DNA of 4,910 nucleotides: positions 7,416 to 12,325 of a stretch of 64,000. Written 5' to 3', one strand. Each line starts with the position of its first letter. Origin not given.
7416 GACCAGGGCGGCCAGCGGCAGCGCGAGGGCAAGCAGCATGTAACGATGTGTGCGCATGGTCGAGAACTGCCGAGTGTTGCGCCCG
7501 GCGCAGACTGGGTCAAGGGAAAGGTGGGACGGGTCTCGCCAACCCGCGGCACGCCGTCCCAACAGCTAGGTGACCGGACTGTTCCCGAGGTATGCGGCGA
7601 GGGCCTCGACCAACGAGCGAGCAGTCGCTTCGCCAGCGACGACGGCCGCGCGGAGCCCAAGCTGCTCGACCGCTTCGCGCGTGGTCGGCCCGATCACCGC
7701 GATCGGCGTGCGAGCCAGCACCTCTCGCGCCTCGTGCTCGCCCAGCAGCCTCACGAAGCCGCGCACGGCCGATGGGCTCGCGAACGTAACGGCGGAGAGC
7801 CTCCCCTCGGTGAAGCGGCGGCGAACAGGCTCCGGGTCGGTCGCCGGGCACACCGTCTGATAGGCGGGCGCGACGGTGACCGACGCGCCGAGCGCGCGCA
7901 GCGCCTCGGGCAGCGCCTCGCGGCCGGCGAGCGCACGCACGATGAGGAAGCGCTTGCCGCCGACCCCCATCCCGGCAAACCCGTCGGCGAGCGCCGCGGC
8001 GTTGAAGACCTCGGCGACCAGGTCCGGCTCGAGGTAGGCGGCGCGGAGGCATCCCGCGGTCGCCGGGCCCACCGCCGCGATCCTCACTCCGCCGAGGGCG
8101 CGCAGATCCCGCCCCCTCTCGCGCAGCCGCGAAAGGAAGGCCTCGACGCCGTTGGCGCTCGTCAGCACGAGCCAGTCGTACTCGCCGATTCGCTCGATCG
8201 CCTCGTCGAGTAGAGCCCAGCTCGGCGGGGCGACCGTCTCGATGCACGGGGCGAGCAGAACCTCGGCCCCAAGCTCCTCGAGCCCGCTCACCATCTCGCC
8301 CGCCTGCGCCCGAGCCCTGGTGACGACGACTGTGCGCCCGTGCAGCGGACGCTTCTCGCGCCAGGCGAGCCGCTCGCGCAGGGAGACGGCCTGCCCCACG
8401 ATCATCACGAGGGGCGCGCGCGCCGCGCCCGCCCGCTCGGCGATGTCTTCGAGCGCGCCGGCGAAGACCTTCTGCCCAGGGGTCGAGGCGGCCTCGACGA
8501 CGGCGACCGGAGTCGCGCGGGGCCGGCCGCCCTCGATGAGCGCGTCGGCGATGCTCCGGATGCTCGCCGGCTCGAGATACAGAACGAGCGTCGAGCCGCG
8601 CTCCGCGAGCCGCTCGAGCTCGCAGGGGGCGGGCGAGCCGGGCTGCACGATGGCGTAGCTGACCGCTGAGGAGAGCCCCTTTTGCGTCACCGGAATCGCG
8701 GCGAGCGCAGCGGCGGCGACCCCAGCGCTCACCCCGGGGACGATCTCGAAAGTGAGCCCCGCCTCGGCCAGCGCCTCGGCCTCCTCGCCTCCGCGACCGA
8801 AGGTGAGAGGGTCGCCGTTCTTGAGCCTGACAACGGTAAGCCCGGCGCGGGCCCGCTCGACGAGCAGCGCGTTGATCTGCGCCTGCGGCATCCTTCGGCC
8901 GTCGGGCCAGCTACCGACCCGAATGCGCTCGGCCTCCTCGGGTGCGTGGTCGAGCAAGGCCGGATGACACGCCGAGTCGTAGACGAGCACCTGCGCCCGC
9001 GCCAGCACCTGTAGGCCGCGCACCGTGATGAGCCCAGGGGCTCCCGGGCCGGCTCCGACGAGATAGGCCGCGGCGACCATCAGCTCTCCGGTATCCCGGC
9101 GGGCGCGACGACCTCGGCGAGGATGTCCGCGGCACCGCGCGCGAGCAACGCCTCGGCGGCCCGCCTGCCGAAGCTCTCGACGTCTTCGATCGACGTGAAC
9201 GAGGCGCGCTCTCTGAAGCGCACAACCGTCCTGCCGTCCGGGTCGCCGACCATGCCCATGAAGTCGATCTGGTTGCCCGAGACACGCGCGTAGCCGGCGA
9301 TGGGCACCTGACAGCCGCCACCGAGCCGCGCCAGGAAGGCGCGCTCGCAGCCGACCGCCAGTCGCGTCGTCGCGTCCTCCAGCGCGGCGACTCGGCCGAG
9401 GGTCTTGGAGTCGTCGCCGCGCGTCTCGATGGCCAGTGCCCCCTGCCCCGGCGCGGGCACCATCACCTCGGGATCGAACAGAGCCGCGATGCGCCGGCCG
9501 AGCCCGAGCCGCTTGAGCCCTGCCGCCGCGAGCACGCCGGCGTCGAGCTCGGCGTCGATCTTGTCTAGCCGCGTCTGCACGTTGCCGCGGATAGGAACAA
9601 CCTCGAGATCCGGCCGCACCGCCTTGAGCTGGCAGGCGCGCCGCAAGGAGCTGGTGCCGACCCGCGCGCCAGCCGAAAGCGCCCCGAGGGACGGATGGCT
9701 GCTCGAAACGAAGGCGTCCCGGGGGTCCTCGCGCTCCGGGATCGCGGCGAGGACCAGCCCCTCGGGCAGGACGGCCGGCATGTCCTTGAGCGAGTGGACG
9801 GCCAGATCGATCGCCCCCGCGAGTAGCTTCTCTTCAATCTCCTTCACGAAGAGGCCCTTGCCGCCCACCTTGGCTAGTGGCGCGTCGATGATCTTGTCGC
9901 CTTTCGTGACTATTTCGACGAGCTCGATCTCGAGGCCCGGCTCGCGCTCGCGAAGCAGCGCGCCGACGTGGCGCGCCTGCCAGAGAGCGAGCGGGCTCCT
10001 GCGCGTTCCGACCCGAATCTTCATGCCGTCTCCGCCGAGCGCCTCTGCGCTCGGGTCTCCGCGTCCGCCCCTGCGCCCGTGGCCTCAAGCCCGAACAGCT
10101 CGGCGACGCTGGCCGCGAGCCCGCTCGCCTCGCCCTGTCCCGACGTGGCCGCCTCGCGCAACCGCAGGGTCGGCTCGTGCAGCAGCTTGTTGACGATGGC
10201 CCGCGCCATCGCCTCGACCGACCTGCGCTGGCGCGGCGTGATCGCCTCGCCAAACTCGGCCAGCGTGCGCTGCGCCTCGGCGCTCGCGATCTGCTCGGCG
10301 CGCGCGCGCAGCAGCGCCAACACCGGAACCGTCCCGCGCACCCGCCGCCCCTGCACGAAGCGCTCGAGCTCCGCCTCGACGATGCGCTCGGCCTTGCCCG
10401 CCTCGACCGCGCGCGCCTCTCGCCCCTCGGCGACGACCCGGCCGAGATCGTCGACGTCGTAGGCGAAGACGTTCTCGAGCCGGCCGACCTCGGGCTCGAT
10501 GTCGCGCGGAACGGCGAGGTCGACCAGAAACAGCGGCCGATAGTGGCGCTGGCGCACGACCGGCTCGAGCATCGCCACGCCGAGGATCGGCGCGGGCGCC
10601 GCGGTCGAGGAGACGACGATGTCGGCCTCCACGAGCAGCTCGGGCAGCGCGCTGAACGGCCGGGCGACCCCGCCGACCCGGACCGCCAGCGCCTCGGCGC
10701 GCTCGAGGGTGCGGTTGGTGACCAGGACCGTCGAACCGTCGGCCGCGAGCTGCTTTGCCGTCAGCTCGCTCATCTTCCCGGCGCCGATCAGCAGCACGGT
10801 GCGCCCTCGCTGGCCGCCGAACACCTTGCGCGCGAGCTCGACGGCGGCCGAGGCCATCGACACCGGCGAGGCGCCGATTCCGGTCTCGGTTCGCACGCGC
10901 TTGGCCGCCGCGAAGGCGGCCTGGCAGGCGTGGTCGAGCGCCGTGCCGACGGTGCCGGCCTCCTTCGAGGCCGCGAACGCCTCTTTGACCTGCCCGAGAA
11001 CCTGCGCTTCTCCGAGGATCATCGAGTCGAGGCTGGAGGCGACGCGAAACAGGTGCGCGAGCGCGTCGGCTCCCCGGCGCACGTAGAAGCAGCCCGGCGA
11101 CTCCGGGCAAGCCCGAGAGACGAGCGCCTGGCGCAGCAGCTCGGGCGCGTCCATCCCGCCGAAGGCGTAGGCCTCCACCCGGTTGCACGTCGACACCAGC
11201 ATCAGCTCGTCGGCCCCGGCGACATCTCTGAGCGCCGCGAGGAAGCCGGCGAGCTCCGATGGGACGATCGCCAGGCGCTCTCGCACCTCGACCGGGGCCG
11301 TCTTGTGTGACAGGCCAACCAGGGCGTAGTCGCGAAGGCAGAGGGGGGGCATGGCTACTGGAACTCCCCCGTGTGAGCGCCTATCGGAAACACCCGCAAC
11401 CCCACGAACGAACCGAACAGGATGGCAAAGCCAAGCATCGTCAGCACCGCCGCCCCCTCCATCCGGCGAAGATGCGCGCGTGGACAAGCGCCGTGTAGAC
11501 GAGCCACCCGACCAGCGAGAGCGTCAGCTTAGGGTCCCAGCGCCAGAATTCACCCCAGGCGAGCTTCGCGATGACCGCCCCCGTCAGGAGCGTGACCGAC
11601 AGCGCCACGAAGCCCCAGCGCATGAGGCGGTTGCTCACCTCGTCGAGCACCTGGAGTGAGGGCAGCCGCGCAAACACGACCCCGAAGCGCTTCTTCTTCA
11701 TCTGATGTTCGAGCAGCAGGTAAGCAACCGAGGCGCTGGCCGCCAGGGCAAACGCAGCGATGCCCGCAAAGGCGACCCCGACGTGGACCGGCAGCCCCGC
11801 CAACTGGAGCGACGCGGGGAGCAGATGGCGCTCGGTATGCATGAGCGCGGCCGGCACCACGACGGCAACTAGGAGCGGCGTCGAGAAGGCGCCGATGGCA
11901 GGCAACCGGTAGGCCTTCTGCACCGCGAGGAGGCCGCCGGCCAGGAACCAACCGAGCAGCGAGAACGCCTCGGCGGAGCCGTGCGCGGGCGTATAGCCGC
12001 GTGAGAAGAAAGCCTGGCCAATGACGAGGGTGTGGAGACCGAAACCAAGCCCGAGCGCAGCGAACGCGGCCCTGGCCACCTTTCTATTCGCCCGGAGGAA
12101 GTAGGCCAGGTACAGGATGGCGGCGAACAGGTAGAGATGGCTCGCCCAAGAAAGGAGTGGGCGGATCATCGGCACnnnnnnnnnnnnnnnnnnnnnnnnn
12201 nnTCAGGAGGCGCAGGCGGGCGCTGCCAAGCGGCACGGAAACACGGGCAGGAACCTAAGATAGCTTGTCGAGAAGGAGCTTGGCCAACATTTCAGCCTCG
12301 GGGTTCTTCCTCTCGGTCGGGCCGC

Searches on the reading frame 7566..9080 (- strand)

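Call 52: search_protein_families(library=pfam, max_evalue=0.0001, proteins=[window:7566-9080:-])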
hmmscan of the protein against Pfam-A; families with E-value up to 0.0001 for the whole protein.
window:7566-9080:- (504 aa): 2 families
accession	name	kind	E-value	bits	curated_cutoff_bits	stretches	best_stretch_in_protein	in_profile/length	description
PF02602.20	HEM4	-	5.4e-65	219.2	27.5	1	262-492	2-231/231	Uroporphyrinogen-III synthase HemD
PF00590.25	TP_methylase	-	2.2e-48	165.4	27.8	1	6-213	3-211/212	Tetrapyrrole (Corrin/Porphyrin) Methylases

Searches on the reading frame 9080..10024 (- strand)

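Call 52: search_protein_families(library=pfam, max_evalue=0.0001, proteins=[window:9080-10024:-])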
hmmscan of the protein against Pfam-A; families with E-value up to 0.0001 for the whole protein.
window:9080-10024:- (314 aa): 2 families
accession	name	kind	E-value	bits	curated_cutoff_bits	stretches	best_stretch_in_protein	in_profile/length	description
PF01379.25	Porphobil_deam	-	1.2e-84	283.4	22.1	1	3-208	1-205/207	Porphobilinogen deaminase, dipyromethane cofactor binding domain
PF03900.20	Porphobil_deamC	-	9.8e-18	64.7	26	1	223-294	3-73/74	Porphobilinogen deaminase, C-terminal domain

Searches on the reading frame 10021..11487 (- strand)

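Call 52: search_protein_families(library=pfam, max_evalue=0.0001, proteins=[window:10021-11487:-])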
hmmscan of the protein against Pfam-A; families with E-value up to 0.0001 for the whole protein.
window:10021-11487:- (488 aa): 4 families
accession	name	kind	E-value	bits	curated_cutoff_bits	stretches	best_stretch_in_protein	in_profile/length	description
PF05201.20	GlutR_N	-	3.5e-45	153.9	27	1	57-202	1-151/151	Glutamyl-tRNAGlu reductase, N-terminal domain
PF01488.26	Shikimate_DH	-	1.1e-41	142.5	24.3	1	217-351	1-138/138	Shikimate / quinate 5-dehydrogenase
PF00745.25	GlutR_dimer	-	5e-24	84.9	22.9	1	365-467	1-99/99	Glutamyl-tRNAGlu reductase, dimerisation domain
PF03807.23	F420_oxidored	-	1.4e-05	26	21.6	1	231-294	2-66/94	NADP oxidoreductase coenzyme F420-dependent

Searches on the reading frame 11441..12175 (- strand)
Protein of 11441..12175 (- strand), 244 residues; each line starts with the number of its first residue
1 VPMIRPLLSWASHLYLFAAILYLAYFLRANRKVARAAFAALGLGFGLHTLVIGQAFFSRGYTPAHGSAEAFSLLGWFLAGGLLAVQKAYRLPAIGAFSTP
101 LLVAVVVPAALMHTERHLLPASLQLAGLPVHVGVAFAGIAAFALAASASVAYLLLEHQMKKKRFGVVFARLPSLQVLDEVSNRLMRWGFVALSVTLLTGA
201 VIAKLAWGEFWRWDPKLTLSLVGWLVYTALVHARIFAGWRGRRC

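Call 52: search_protein_families(library=pfam, max_evalue=0.0001, proteins=[window:11441-12175:-])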
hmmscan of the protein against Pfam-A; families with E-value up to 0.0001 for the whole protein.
window:11441-12175:- (244 aa): 1 family
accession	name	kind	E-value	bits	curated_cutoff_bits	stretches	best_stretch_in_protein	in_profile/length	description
PF01578.25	Cytochrom_C_asm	-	8.7e-32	110.9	29.9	1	96-243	36-185/212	Cytochrome C assembly protein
